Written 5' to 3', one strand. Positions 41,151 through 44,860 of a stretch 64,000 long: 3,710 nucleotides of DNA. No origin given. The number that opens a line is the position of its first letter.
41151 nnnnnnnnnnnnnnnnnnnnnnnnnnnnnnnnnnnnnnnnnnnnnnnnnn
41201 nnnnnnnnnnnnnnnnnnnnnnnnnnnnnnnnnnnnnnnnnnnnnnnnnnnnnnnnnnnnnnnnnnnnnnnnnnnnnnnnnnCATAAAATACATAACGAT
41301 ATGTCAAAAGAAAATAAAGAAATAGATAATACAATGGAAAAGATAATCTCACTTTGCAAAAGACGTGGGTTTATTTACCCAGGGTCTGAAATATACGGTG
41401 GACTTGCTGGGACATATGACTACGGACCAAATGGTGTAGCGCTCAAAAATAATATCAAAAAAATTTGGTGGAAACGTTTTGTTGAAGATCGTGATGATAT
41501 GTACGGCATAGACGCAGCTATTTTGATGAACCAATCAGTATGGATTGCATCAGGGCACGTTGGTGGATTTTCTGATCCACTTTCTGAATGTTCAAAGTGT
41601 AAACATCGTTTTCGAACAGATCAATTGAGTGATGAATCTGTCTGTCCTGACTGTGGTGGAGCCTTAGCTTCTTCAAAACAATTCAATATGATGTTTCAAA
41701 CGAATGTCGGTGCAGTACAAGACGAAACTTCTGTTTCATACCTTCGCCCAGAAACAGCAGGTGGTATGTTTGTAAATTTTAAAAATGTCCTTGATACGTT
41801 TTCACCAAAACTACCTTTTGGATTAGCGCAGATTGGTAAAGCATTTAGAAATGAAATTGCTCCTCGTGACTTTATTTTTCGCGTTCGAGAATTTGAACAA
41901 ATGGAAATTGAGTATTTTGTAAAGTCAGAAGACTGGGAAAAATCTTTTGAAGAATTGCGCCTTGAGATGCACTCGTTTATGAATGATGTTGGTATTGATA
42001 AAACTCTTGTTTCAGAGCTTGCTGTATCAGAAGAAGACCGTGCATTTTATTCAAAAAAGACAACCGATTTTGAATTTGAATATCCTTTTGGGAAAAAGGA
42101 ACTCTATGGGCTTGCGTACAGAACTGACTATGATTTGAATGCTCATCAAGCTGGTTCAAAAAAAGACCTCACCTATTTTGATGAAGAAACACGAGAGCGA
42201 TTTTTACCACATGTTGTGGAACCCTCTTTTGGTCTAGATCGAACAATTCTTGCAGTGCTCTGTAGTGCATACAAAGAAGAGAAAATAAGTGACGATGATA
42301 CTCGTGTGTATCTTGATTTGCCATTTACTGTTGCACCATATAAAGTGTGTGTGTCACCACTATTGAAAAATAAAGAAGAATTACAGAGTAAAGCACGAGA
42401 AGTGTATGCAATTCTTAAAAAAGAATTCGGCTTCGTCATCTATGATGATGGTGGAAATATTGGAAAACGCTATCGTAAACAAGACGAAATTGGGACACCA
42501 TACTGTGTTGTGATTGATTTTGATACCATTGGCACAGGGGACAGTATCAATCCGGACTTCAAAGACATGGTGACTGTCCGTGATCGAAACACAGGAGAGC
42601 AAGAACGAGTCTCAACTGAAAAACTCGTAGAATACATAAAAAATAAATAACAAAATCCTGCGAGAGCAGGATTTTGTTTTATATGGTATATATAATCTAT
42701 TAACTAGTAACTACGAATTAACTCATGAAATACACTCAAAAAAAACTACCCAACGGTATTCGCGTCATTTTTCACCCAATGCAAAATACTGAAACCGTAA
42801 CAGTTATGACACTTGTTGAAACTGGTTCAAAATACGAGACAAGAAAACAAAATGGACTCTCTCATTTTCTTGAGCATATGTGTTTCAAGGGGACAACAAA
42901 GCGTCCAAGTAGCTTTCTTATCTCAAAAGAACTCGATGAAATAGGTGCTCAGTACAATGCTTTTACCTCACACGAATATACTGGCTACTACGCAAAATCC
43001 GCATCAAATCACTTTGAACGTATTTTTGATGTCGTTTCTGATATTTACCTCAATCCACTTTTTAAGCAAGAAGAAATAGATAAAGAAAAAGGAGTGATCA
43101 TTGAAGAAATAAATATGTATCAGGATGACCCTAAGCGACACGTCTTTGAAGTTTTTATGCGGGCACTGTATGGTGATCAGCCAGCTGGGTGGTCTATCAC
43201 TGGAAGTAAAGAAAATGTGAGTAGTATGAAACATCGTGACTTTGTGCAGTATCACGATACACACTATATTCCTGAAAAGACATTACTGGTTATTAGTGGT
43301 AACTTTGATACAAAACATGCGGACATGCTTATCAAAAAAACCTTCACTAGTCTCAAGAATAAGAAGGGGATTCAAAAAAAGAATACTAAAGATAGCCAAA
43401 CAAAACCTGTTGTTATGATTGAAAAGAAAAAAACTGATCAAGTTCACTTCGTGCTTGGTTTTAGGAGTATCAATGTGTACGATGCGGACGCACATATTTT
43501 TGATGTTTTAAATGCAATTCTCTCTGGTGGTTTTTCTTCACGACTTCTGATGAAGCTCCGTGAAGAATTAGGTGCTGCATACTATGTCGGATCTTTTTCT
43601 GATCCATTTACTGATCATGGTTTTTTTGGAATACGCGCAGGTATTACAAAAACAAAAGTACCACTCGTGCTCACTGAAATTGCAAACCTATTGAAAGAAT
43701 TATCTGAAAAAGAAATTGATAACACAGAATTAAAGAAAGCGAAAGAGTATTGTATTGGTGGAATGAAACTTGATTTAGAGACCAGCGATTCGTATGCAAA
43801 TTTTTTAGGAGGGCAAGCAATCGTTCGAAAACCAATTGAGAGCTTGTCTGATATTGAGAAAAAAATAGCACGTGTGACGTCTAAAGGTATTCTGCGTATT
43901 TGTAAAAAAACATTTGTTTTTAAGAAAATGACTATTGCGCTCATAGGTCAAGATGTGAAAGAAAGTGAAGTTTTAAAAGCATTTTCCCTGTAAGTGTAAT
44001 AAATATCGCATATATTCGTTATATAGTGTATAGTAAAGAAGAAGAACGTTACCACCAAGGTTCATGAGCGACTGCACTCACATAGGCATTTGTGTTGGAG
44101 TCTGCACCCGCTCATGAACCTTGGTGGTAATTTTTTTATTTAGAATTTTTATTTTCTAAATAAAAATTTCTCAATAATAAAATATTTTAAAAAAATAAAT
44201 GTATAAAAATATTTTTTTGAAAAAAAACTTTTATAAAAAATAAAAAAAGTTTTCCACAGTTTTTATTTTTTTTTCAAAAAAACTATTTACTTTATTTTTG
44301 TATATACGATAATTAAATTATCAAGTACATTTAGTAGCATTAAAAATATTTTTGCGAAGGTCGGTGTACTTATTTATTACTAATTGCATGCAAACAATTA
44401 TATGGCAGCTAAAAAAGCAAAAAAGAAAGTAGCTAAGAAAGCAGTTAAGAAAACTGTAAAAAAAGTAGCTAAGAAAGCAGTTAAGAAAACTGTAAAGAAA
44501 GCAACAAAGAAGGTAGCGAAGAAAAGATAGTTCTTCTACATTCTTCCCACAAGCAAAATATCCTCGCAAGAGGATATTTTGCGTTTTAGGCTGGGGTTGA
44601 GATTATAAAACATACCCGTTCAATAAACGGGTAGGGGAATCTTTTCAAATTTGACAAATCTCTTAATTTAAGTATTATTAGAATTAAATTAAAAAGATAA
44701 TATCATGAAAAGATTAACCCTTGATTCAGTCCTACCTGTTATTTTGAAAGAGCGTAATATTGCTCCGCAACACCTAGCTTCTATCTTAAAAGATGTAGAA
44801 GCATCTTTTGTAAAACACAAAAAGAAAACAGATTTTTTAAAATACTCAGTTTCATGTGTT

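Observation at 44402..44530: Unannotated 42-aa Lys/Ala-rich histone-H1-like protein with an internal tandem duplication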

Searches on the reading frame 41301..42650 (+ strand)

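Call 10: search_protein_families(library=pfam, proteins=[window:41301-42650:+], max_evalue=1)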
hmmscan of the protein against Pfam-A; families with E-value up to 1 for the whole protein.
window:41301-42650:+ (449 aa): 15 families
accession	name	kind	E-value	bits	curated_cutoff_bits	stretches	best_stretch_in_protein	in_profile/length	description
PF03129.25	HGTP_anticodon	-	1.3e-20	73.8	21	1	348-448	1-93/94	Anticodon binding domain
PF00587.30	tRNA-synt_2b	-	1.1e-14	55.4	29.3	1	142-320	7-176/179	tRNA synthetase class II core domain (G, H, P, S and T)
PF09723.15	Zn_ribbon_8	-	0.0013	19.1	34.4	1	96-121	7-36/41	Zinc ribbon domain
PF23455.1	DUF7129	-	0.0015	18.7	30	1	96-122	13-37/45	Domain of unknown function (DUF7129)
PF23145.1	Zf_2nd_IFT121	-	0.013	15.6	25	1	93-118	15-40/45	IFT121, second zinc finger domain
PF01155.25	HypA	-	0.057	13.9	28.9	1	95-121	71-95/112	Hydrogenase/urease nickel incorporation, metallochaperone, hypA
PF17953.6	Csm4_C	-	0.074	13.4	25.9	0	4-27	15-39/91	CRISPR Csm4 C-terminal domain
PF25054.1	PHD_pln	-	0.075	13.4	29.8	1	89-105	7-23/43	PHD-type zinc finger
PF13453.11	Zn_ribbon_TFIIB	-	0.2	11.5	22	1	97-120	2-27/41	Transcription factor zinc-finger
PF04899.17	MbeD_MobD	-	0.22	12.1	21.6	1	198-221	12-35/70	MbeD/MobD like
PF06906.16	DUF1272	-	0.23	12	25.3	1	96-123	28-52/57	Protein of unknown function (DUF1272)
PF17122.11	zf-C3H2C3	-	0.38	11.3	27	1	99-119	16-35/35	Zinc-finger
PF08271.17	Zn_Ribbon_TF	-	0.66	10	29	1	97-119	3-26/43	TFIIB zinc-binding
PF14369.11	Zn_ribbon_19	-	0.74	10.5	30.8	0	99-120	7-29/35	zinc-ribbon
PF13248.11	Zn_ribbon_3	-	0.86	9.6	27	0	96-120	4-24/26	zinc-ribbon domain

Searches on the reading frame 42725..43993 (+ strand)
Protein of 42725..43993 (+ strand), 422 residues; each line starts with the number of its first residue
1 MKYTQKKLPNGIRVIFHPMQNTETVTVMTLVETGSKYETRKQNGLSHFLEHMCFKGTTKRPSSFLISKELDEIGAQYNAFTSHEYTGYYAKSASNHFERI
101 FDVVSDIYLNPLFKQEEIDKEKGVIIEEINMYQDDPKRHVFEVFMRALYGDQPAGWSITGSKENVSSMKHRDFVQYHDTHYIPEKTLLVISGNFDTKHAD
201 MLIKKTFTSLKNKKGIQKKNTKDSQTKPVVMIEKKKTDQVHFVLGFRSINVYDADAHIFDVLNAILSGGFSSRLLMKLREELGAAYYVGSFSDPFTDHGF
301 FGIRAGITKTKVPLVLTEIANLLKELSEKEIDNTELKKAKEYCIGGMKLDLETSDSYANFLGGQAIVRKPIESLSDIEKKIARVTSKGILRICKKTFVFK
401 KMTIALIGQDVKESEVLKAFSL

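Call 10: search_protein_families(library=pfam, proteins=[window:42725-43993:+], max_evalue=1)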
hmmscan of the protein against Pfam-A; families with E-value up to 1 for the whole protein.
window:42725-43993:+ (422 aa): 2 families
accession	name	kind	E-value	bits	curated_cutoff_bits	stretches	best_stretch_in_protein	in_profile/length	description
PF00675.25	Peptidase_M16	-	2.1e-39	135.2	22.3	1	18-159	6-146/149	Insulinase (Peptidase family M16)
PF05193.26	Peptidase_M16_C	-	1.4e-33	116.8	23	1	171-341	5-179/181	Peptidase M16 inactive domain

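Call 15: find_related_loci(query=window:42725-43990:+, collection=genome_contigs, flank=6000)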
Query window:42725-43990:+ (422 aa) in genome_contigs; peptide patterns used: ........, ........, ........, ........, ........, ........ (x = any residue, [..] = any of these).
600 stretches matched a pattern (row limit reached: there are more); 584 encode a relative of the query (tblastn E <= 1e-3); the best 80 are kept; 80 distinct loci.
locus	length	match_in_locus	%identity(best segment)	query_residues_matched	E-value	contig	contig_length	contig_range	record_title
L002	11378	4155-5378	59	1-408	6e-161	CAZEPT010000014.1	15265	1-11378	MAG TPA_asm: uncultured Candidatus Saccharibacteria bacterium isolate SRP285395_co1_491 genome assembly, contig: NODE_61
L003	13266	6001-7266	53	1-420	3e-148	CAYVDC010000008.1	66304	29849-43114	MAG TPA_asm: uncultured Candidatus Saccharibacteria bacterium isolate SRP170004_co1_265 genome assembly, contig: NODE_48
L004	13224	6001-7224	54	1-408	5e-146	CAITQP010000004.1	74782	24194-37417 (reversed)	uncultured bacterium isolate Ki1-1-6m_bin-1343 genome assembly, contig: bin-1343:04/16, whole genome shotgun sequence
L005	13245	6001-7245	53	1-415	3e-145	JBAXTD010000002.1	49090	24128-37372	MAG: bacterium isolate ELA626 MAG626_2, whole genome shotgun sequence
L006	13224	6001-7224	54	1-408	3e-144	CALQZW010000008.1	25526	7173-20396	MAG: Candidatus Nomurabacteria bacterium isolate MiH-14oct19-129 genome assembly, contig: MiH-14oct19-C3659, whole genom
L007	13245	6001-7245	53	1-413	1e-141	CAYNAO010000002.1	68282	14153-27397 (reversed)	MAG TPA_asm: uncultured Candidatus Saccharibacteria bacterium isolate SRP170004_co1_14 genome assembly, contig: NODE_451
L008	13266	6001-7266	47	1-422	4e-139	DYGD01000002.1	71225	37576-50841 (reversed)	MAG TPA_asm: Candidatus Paceibacter sp. isolate BE2012_4_43_20 Afr_mines_BE2012_216_length_71225_cov_8_613278, whole gen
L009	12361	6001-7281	50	1-422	4e-138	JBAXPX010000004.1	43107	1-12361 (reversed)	MAG: bacterium isolate ELA542 MAG542_4, whole genome shotgun sequence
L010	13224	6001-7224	52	1-408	8e-138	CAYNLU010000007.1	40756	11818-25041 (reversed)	MAG TPA_asm: uncultured Candidatus Saccharibacteria bacterium isolate SRP133034_co1_11 genome assembly, contig: NODE_800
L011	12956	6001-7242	51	8-422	5e-136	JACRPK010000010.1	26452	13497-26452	MAG: Candidatus Wolfebacteria bacterium isolate NC_groundwater_1985_Pr3_S-0.2um_36_7 scaffold_15317, whole genome shotgu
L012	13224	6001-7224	49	1-408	5e-136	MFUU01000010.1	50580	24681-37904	MAG: Candidatus Nomurabacteria bacterium RIFCSPLOWO2_01_FULL_39_17 rifcsplowo2_01_scaffold_2910, whole genome shotgun se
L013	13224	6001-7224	52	1-408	2e-135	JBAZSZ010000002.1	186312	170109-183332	MAG: Candidatus Paceibacterota bacterium isolate SO_2017_GW1_189 NODE_590_length_186312_cov_4.641561_OW334_2017, whole g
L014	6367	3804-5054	49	1-418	3e-135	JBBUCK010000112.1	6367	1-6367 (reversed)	MAG: Patescibacteria group bacterium isolate H32-bin035 H32_bin035_000000000112, whole genome shotgun sequence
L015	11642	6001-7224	51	1-408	5e-135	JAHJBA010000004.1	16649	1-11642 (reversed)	MAG: Patescibacteria group bacterium isolate Modern_marine.mb.233 Modern_marine.mb.233_k141_140738, whole genome shotgun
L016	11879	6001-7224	50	1-408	2e-134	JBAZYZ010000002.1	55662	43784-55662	MAG: Candidatus Paceibacterota bacterium isolate SO_2017_GW1_94 NODE_3027_length_55662_cov_1.360547_OW334_2017, whole ge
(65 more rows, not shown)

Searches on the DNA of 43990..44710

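Call 29: search_rna_families(source=window, start=43990, end=44710, threshold=evalue, max_evalue=10, show_alignments=3)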
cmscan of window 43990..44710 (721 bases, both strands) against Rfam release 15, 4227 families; matches with E-value up to 10: 9.
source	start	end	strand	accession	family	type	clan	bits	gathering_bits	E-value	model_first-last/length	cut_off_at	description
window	44019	44178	+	RF04128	MIR8562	Gene; miRNA;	-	24.5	211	0.031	61-197/242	no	MIR8562 microRNA precursor family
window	44552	44657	-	RF04180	BTnc231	Gene; sRNA;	-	23.7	80.4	0.015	1-154/154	no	Bacteroides sRNA BTnc231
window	44551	44664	-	RF01820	RsaE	Gene; sRNA;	-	20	79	0.88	1-112/112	no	RNA Staph. aureus E (RoxS)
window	44267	44364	+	RF02896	S774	Gene; sRNA;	-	19.7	48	8.5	1-95/95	no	Staphylococcus sRNA 774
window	44048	44131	-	RF04128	MIR8562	Gene; miRNA;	-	19.1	211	0.49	1-242/242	no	MIR8562 microRNA precursor family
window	44048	44187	+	RF02535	ODC_IRES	Cis-reg; IRES;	-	18.5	44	3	1-142/142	no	ODC internal ribosome entry site (IRES)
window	44038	44138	+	RF03382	mir-635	Gene; miRNA;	-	15.4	100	4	1-92/92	no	mir-635 microRNA precursor family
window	44606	44676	-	RF00513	Trp_leader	Cis-reg; leader;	-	15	41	4.6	1-100/100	no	Tryptophan operon leader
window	44104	44170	+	RF02181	ST7-AS2_1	Gene; lncRNA;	-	14.5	80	2.9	1-72/72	no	ST7 antisense RNA 2 conserved region 1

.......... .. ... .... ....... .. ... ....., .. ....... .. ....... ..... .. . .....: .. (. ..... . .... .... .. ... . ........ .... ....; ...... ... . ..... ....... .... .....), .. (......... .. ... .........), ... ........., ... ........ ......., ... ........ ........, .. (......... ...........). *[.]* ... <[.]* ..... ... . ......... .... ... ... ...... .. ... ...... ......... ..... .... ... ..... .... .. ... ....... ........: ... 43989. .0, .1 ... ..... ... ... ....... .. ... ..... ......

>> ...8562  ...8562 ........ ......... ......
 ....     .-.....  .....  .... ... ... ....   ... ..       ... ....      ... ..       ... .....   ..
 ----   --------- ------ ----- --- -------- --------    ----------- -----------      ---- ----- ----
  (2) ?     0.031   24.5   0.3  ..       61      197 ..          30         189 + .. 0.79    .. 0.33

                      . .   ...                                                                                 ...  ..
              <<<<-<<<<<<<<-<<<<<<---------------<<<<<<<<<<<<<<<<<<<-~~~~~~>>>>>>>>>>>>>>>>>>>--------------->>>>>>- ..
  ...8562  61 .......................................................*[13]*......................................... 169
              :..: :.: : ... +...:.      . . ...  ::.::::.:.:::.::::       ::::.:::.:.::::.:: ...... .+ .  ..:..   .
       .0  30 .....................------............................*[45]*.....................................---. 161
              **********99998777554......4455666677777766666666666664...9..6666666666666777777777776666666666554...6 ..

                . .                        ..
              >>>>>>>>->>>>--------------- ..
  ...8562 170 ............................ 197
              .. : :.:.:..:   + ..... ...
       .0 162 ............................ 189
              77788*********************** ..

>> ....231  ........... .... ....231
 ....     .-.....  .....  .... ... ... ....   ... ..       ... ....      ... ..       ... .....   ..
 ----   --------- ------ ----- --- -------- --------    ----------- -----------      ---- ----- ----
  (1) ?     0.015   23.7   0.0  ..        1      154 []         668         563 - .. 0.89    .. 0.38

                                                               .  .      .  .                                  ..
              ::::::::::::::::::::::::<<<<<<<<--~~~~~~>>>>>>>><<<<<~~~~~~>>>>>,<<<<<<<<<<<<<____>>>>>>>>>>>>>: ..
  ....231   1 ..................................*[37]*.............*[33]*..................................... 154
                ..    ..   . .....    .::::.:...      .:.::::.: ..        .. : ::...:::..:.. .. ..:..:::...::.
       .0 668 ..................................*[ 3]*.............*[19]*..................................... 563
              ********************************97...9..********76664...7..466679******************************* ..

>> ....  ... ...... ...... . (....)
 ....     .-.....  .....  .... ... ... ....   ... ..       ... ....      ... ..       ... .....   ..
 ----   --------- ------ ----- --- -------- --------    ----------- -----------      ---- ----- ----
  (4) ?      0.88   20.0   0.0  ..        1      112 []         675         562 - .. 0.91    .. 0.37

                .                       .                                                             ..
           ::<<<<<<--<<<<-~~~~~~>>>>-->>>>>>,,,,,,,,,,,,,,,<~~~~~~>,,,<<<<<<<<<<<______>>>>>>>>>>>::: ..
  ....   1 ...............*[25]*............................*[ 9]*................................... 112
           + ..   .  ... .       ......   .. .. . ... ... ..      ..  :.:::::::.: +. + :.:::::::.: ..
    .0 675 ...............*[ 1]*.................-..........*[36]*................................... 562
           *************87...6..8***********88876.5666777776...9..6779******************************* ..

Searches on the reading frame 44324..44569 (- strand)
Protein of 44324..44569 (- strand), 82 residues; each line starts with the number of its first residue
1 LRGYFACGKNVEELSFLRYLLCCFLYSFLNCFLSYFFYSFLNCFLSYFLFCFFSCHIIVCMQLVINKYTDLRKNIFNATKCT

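Call 13: list_cluster_members(proteins=[window:44402-44527:+, window:44384-44527:+, window:44324-44569:-, window:44705-45334:+, window:42725-43990:+])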
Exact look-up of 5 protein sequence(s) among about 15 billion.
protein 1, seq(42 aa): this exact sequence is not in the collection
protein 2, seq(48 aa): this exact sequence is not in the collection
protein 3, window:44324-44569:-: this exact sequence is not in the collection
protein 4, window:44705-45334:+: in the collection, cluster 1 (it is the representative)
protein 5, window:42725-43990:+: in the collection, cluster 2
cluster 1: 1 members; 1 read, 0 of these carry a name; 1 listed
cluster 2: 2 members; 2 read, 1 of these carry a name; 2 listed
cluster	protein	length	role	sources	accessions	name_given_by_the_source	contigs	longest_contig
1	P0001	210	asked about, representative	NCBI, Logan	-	-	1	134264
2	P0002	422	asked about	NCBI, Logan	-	-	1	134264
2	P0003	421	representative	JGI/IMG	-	predicted Zn-dependent peptidase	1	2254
